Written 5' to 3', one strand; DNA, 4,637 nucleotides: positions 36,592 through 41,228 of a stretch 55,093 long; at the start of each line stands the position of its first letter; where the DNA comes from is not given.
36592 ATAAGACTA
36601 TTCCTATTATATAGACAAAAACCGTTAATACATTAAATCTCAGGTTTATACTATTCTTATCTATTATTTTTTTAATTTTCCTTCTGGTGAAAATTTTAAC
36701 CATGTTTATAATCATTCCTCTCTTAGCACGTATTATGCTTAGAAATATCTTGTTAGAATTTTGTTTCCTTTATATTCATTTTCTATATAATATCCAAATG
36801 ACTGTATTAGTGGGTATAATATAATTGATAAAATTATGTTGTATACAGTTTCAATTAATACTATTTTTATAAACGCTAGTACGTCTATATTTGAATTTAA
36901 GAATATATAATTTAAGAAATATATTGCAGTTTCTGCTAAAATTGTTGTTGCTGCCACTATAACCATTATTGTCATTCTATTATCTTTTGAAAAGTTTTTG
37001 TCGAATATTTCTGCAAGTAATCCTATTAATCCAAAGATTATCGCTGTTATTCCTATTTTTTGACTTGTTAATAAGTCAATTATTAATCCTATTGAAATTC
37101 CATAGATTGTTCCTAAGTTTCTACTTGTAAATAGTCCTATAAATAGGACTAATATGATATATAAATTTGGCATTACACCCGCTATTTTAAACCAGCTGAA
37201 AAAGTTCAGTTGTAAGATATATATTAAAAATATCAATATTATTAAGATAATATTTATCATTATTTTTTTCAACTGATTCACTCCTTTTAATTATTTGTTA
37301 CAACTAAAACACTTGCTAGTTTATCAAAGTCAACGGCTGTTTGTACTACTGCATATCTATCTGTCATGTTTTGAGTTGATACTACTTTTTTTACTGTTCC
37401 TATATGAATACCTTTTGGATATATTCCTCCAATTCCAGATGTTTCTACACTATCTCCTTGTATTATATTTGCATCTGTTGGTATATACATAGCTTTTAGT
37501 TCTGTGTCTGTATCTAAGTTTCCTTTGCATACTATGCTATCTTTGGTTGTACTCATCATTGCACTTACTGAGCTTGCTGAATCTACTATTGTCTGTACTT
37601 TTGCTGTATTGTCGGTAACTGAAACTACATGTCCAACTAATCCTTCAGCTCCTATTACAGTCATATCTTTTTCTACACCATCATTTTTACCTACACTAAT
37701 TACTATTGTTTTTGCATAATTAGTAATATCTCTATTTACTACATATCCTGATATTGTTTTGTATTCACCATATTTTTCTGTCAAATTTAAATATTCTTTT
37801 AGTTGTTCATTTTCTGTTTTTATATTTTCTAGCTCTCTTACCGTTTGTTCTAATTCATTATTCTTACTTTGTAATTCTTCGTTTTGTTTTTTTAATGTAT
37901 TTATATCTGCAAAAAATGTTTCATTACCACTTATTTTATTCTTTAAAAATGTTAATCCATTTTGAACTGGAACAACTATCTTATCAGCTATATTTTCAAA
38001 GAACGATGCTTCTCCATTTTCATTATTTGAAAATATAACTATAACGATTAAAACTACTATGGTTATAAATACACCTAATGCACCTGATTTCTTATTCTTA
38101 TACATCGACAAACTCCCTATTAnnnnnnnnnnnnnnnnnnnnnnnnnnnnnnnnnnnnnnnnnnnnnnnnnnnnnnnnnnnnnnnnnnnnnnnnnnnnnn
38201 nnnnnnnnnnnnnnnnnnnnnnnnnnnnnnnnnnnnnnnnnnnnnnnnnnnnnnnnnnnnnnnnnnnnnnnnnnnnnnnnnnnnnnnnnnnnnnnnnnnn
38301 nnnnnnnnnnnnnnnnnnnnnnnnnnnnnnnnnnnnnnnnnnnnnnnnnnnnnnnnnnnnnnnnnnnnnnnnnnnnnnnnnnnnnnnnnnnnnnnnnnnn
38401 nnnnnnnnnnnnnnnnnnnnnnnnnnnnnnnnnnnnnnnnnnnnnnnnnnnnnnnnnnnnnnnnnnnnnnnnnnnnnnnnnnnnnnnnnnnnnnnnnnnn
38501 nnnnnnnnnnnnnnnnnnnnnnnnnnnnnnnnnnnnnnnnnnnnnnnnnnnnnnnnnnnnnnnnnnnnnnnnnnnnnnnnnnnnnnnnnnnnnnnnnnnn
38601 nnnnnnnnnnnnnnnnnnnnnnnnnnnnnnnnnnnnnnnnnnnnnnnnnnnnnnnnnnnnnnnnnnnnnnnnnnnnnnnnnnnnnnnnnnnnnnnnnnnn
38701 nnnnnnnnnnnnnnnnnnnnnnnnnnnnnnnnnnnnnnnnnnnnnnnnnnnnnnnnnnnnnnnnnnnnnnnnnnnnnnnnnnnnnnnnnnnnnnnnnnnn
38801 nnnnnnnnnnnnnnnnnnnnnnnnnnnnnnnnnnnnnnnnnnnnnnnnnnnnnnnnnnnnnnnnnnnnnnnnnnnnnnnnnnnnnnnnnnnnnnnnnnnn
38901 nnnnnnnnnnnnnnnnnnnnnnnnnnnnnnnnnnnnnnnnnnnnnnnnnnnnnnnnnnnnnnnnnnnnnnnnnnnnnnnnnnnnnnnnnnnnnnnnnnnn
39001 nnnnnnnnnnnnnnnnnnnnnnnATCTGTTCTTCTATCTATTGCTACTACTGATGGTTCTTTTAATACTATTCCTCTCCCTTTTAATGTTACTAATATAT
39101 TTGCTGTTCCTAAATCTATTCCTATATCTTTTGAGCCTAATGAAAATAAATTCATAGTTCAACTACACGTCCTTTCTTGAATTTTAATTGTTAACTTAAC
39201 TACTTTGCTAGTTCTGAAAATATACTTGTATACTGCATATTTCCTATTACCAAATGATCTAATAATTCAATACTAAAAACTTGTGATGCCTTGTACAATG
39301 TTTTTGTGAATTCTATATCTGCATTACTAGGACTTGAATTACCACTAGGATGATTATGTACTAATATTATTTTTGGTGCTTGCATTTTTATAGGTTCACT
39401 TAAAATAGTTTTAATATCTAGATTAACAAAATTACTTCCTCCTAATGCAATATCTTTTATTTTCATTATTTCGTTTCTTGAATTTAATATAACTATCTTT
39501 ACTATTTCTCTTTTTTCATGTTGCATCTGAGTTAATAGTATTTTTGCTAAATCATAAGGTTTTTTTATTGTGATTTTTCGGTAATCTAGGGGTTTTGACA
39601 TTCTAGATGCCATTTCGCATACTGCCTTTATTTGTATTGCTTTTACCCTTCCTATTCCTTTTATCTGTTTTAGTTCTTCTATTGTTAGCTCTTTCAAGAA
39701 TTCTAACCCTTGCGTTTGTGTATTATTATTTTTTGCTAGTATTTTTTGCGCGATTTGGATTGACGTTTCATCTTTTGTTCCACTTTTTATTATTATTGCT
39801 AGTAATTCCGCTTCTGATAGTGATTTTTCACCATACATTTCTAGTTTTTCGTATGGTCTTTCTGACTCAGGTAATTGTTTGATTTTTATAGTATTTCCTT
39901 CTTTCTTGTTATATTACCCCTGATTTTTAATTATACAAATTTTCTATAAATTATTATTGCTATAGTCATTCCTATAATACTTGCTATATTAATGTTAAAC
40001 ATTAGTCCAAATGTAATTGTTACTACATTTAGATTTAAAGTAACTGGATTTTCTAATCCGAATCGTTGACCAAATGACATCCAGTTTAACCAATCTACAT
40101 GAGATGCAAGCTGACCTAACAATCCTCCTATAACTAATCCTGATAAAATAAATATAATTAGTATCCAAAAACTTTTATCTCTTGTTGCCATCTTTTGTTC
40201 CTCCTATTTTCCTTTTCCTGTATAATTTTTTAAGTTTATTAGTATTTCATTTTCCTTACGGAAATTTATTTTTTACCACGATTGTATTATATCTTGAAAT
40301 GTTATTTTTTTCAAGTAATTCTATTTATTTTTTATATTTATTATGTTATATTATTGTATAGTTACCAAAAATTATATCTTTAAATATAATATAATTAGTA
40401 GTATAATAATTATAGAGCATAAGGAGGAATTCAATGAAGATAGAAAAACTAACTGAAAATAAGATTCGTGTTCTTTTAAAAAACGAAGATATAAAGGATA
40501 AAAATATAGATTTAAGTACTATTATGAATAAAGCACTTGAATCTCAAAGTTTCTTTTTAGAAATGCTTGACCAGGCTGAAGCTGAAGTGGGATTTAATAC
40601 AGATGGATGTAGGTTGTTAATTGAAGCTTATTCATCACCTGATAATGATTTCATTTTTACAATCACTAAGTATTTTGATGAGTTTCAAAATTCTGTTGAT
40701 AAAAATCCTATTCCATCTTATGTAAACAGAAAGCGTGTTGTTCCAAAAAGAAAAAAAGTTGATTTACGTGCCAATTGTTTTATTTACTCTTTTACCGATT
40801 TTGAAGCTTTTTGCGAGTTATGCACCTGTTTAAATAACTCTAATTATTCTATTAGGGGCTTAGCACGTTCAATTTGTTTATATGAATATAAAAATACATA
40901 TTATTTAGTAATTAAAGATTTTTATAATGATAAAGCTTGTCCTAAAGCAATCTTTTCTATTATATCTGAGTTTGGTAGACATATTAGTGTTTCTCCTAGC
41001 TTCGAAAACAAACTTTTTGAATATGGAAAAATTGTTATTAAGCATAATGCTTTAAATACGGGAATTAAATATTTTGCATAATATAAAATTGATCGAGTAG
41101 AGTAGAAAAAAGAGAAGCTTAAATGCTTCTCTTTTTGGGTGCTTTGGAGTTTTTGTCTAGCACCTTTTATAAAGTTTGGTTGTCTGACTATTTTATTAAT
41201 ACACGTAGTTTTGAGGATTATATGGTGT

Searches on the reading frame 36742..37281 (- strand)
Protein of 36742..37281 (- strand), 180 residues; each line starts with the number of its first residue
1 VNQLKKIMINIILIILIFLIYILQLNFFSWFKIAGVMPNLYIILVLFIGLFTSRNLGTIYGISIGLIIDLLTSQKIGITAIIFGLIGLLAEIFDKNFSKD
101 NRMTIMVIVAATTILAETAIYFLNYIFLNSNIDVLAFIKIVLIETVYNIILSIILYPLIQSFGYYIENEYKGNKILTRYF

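Call 43: search_protein_families(library=pfam, proteins=[window:36742-37281:-], max_evalue=0.001)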
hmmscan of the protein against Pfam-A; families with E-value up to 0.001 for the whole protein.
window:36742-37281:- (180 aa): 1 family
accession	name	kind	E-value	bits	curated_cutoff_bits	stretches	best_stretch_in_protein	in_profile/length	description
PF04093.17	MreD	-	1.2e-12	48.7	24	1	9-162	5-154/158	rod shape-determining protein MreD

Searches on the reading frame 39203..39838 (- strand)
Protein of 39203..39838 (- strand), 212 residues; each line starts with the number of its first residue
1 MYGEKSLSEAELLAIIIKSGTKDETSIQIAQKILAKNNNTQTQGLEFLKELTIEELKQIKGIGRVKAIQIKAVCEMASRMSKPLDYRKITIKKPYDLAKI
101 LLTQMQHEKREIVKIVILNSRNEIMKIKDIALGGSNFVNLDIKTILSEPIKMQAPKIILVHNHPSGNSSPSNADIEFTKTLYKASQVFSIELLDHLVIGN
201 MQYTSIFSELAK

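Call 43: search_protein_families(library=pfam, proteins=[window:39203-39838:-], max_evalue=0.001)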
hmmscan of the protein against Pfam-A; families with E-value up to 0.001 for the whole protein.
window:39203-39838:- (212 aa): 3 families
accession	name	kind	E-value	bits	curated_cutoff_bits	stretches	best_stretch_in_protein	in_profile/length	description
PF04002.20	RadC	-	4.2e-33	114.3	22.1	1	91-206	1-116/121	RadC-like JAB domain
PF20582.4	UPF0758_N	-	7.1e-18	64.9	27.1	1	2-68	17-77/77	UPF0758 N-terminal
PF00633.29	HHH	-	1.6e-05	25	24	1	52-72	9-29/30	Helix-hairpin-helix motif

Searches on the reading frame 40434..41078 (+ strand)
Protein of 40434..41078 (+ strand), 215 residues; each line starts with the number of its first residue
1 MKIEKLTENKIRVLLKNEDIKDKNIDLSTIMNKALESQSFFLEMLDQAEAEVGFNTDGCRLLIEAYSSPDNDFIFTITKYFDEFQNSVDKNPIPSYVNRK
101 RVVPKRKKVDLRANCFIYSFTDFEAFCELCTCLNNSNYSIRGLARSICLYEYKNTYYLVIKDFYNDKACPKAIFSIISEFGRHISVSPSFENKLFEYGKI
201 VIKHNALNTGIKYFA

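Call 43: search_protein_families(library=pfam, proteins=[window:40434-41078:+], max_evalue=0.001)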
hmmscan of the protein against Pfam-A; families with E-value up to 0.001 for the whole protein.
window:40434-41078:+ (215 aa): 1 family
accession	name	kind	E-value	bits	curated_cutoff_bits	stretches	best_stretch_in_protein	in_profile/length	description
PF05389.17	MecA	-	1.6e-34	119.9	22.5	1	1-209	1-220/221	Negative regulator of genetic competence (MecA)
